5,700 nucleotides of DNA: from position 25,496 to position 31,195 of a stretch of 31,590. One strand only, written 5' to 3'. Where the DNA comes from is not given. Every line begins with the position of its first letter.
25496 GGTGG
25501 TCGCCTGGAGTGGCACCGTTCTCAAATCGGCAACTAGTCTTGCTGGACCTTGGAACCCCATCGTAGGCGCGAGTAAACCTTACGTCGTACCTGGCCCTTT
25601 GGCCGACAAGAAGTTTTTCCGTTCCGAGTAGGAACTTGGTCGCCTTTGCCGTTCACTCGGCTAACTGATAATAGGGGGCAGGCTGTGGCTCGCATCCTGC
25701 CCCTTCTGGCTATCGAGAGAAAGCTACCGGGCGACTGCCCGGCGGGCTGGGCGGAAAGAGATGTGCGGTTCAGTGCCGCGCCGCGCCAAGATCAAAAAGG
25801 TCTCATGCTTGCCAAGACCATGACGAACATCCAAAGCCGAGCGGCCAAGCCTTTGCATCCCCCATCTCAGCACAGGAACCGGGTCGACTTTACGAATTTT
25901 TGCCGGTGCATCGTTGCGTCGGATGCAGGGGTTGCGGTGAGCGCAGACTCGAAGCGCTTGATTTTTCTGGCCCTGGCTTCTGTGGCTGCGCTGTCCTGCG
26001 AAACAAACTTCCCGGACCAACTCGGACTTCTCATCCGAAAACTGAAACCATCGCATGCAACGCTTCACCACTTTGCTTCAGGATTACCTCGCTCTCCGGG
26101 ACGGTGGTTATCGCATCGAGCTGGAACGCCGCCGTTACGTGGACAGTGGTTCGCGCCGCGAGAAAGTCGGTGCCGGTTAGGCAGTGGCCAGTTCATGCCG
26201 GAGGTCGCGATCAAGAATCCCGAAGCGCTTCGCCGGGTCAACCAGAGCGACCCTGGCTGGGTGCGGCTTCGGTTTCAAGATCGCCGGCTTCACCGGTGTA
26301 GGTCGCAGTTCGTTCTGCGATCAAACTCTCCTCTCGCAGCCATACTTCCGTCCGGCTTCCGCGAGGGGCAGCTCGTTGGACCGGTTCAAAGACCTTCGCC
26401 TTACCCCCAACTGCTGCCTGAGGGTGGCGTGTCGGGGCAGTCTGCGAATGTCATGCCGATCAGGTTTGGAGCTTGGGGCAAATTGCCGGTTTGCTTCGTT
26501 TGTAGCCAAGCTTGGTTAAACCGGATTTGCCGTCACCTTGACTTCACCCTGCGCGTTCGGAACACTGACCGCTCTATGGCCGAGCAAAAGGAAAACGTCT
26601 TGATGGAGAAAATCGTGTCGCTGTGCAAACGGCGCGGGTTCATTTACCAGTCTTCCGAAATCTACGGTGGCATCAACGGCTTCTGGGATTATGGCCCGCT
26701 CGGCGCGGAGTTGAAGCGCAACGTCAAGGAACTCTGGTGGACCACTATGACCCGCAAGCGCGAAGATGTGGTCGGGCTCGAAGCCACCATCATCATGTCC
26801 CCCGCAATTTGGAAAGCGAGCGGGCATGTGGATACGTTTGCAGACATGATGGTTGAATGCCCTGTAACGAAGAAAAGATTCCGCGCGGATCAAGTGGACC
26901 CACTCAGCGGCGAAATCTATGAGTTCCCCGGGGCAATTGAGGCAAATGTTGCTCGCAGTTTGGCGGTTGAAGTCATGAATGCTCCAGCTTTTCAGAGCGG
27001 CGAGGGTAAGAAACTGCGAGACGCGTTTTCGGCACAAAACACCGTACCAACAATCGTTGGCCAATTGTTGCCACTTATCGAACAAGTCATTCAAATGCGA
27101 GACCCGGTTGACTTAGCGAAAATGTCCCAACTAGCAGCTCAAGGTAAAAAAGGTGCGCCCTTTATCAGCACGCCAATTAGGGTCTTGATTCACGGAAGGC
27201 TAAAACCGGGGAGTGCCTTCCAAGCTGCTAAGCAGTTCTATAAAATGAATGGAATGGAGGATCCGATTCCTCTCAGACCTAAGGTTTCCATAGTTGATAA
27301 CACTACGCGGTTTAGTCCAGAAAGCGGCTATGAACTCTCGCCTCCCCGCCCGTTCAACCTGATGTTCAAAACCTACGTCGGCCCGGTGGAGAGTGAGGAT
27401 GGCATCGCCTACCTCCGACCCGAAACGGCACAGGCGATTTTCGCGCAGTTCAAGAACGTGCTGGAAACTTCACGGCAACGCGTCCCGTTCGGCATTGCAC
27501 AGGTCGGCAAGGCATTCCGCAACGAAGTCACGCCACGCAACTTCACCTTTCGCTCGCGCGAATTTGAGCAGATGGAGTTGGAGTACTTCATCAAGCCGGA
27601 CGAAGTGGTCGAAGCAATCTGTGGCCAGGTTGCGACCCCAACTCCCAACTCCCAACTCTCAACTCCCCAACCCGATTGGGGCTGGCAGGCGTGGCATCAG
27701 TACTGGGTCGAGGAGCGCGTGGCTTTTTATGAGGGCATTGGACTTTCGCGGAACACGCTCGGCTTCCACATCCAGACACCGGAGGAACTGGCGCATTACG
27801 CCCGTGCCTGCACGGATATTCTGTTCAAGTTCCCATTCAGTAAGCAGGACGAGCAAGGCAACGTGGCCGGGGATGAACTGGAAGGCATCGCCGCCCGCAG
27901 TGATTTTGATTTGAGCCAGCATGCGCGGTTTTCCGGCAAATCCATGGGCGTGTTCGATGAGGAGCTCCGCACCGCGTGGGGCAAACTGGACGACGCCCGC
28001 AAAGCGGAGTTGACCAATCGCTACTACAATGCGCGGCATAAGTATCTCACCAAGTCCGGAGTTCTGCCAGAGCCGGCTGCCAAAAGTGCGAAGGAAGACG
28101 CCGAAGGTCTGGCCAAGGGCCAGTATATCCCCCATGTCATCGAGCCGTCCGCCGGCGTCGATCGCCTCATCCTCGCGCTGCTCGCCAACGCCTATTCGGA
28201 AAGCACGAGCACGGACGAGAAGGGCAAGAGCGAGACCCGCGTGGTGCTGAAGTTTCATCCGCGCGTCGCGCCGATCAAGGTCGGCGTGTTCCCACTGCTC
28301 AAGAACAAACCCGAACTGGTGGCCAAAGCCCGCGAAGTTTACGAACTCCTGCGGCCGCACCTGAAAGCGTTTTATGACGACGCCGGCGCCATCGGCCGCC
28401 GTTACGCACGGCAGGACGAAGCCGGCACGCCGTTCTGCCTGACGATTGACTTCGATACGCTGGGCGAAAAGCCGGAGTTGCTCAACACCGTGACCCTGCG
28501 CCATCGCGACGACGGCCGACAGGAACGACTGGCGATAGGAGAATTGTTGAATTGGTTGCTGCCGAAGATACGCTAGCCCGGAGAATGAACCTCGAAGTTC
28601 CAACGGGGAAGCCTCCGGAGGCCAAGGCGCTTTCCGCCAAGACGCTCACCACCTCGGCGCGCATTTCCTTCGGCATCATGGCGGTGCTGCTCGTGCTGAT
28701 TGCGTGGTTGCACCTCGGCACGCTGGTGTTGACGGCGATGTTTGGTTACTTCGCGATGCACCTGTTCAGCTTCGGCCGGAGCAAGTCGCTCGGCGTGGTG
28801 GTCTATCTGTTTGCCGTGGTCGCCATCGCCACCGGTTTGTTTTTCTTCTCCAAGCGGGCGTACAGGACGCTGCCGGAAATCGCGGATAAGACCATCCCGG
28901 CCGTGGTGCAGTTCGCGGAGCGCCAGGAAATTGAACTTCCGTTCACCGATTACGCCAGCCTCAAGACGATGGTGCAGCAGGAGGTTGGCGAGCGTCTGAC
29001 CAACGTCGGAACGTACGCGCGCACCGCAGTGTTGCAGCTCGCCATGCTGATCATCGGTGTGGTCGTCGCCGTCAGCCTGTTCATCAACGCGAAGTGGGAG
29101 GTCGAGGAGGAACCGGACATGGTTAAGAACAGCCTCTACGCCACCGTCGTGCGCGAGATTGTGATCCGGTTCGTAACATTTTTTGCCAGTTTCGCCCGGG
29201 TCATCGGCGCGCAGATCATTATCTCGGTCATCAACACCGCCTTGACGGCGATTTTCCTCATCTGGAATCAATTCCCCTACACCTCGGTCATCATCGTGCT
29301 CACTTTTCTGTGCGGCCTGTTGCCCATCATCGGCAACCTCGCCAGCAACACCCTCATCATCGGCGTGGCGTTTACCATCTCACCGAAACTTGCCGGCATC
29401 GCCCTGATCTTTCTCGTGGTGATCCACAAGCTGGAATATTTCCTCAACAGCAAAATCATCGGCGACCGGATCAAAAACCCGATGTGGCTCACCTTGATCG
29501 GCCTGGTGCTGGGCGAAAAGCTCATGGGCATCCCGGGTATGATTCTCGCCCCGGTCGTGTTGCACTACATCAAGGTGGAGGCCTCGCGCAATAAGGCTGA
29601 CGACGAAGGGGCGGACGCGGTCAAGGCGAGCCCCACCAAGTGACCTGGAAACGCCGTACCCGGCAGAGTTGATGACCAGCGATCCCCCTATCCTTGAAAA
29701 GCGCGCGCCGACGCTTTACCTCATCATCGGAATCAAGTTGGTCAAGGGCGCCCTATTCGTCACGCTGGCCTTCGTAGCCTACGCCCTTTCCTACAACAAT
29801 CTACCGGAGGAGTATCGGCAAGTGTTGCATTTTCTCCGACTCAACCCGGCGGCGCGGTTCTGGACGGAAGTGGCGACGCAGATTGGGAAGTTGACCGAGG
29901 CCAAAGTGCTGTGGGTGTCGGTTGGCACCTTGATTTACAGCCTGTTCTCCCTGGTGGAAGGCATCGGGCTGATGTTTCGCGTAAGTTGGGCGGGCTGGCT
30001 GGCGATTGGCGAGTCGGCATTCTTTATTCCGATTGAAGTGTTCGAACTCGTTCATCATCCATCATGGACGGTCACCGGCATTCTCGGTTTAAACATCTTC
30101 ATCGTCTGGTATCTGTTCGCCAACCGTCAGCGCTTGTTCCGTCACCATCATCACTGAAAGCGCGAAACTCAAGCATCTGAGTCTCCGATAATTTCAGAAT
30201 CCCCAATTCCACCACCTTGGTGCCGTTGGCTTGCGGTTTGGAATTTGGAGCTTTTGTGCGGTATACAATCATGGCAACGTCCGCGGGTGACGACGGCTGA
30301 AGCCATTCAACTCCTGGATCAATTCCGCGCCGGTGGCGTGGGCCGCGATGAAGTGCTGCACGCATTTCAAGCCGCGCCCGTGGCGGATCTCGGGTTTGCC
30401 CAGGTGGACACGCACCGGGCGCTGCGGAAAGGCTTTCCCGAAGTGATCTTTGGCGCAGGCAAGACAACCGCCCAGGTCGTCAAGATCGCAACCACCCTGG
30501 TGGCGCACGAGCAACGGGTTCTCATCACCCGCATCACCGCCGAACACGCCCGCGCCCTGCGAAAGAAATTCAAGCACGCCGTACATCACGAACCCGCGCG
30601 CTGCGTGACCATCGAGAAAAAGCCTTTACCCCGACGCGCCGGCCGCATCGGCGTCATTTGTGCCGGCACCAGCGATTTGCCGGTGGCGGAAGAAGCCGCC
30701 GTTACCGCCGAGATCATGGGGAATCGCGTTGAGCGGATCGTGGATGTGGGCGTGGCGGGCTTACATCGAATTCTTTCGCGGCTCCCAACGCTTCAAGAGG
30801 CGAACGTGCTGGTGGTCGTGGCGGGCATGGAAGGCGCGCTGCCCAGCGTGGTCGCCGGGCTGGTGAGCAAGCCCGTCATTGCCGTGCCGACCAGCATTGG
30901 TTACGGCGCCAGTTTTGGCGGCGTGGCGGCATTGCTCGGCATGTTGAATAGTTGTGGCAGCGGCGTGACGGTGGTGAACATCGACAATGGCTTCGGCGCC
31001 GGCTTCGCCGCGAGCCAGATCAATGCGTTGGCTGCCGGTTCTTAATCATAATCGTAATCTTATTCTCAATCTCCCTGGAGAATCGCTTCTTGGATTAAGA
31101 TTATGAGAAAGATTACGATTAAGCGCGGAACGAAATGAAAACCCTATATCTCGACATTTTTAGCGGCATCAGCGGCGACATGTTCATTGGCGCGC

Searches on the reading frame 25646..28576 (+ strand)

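Call 11: search_protein_families(library=pfam, proteins=[window:25646-28576:+])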
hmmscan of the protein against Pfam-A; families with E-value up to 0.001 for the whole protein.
window:25646-28576:+ (976 aa): 2 families
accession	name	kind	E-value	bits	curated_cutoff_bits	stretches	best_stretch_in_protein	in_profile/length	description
PF03129.25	HGTP_anticodon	-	3.1e-15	56.5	21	1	878-971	1-91/94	Anticodon binding domain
PF00587.30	tRNA-synt_2b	-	5.2e-07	30.3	29.3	1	588-658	11-80/179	tRNA synthetase class II core domain (G, H, P, S and T)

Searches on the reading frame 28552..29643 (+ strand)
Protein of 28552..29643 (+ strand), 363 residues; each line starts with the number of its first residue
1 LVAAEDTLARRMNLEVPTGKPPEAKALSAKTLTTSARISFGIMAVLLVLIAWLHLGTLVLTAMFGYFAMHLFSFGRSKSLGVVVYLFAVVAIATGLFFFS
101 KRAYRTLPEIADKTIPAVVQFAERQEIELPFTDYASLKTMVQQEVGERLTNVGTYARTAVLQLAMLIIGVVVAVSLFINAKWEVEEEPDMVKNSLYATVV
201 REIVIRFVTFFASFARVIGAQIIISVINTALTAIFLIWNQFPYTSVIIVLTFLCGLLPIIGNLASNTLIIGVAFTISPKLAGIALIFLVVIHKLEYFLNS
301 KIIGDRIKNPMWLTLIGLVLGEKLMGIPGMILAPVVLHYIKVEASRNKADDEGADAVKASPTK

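Call 11: search_protein_families(library=pfam, proteins=[window:28552-29643:+])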
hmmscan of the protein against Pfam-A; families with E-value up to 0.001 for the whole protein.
window:28552-29643:+ (363 aa): 1 family
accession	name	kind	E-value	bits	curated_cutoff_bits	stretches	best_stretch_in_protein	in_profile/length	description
PF01594.21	AI-2E_transport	-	1.6e-19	70.7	34.3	1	44-341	12-320/327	AI-2E family transporter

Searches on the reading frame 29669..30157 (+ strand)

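Call 11: search_protein_families(library=pfam, proteins=[window:29669-30157:+])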
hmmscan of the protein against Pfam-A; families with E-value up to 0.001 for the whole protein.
window:29669-30157:+ (162 aa): 2 families
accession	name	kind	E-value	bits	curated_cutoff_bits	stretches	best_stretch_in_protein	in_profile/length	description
PF09900.14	DUF2127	-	5.4e-30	104.9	24.3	1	16-150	2-137/140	Predicted membrane protein (DUF2127)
PF23636.1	DUF7144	-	7.2e-05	23.3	27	1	79-153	41-114/115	Domain of unknown function (DUF7144)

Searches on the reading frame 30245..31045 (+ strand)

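Call 11: search_protein_families(library=pfam, proteins=[window:30245-31045:+])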
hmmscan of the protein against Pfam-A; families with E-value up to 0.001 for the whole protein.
window:30245-31045:+ (266 aa): 1 family
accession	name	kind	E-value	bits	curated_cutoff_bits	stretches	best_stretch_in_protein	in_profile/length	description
PF00731.26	AIRC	-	1.7e-15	57.3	30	1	135-263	2-130/148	AIR carboxylase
